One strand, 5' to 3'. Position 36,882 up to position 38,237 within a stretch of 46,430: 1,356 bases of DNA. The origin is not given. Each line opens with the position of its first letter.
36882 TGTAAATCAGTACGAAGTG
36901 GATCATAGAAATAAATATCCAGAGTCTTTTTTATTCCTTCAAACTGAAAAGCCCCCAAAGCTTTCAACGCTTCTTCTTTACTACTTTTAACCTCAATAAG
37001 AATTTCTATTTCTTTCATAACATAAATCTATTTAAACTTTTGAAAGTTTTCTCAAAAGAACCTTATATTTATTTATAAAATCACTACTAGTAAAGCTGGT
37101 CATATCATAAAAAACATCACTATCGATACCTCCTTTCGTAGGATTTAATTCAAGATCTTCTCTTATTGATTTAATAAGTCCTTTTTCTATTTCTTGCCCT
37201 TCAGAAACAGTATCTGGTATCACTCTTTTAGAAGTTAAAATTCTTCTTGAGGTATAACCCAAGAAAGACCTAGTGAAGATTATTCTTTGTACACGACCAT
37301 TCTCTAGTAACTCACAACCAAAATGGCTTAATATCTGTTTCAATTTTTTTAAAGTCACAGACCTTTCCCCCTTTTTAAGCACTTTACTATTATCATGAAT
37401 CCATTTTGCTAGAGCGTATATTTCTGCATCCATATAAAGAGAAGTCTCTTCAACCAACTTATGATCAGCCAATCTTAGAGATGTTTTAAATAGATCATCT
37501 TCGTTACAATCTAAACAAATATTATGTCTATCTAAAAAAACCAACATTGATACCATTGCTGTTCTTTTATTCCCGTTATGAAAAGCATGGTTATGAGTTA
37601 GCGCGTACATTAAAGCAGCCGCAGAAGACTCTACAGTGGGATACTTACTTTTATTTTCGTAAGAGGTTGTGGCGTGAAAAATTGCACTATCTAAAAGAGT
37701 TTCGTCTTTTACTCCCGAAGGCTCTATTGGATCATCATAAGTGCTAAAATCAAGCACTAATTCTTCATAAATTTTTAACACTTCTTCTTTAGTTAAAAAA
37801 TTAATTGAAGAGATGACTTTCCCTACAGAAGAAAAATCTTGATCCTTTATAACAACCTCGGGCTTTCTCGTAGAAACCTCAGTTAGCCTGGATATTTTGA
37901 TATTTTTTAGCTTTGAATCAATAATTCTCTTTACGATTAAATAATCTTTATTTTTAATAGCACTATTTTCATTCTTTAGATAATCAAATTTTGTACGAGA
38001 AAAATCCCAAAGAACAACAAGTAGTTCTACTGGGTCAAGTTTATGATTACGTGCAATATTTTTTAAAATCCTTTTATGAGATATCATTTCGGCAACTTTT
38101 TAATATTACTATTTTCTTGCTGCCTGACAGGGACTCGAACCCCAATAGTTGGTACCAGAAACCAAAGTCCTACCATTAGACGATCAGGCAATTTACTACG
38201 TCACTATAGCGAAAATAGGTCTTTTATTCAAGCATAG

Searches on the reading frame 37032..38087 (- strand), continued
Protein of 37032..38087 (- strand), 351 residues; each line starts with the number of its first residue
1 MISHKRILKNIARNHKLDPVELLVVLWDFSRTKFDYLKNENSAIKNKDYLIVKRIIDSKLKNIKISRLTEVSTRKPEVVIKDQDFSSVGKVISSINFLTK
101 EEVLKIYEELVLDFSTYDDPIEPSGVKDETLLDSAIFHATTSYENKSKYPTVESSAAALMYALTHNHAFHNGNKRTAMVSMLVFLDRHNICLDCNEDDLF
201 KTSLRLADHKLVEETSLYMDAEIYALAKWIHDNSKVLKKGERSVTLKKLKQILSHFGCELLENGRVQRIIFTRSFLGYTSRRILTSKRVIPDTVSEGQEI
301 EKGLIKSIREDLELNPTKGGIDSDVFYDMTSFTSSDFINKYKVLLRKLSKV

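Call 76: search_protein_families(library=phrogs, proteins=[window:37032-38087:-], max_evalue=0.001)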
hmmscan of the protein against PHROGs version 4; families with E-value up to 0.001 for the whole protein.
window:37032-38087:- (351 aa): 3 families
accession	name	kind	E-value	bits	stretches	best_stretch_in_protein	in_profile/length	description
phrog_18015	-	unknown function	4.1e-24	86.4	1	98-333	2-223/244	-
phrog_577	-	moron, auxiliary metabolic gene and host takeover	1.2e-23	84.3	1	95-213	2-113/128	Doc-like toxin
phrog_26655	-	unknown function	4.2e-14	54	1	124-214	101-192/216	-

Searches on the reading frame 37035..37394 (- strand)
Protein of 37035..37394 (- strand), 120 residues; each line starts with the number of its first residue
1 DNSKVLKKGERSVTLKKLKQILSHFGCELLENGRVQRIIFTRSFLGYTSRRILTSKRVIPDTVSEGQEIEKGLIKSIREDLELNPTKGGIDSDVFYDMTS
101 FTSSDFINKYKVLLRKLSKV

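Call 75: search_protein_families(library=pfam, proteins=[window:37035-37394:-], max_evalue=10)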
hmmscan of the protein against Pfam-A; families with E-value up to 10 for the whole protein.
seq(120 aa): 2 families
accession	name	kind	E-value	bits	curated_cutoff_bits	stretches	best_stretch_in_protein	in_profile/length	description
PF07927.17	HicA_toxin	-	0.01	16.4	27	1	16-82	2-57/58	HicA toxin of bacterial toxin-antitoxin,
PF24890.1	ALN_composite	-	0.15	12.5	27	1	48-80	9-37/55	Allantoinase, composite domain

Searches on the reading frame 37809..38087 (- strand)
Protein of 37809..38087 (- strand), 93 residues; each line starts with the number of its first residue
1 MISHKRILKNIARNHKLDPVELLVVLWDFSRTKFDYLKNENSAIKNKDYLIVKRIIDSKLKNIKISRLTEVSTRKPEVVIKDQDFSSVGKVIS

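Call 75: search_protein_families(library=pfam, proteins=[window:37809-38087:-], max_evalue=10)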
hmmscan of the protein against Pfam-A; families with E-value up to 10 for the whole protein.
seq(93 aa): 1 family
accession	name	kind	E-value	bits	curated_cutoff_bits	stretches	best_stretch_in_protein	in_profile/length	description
PF17903.8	KH_KRR1_1st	-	0.047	14.3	23.4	1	31-85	9-62/81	Krr1 KH1 domain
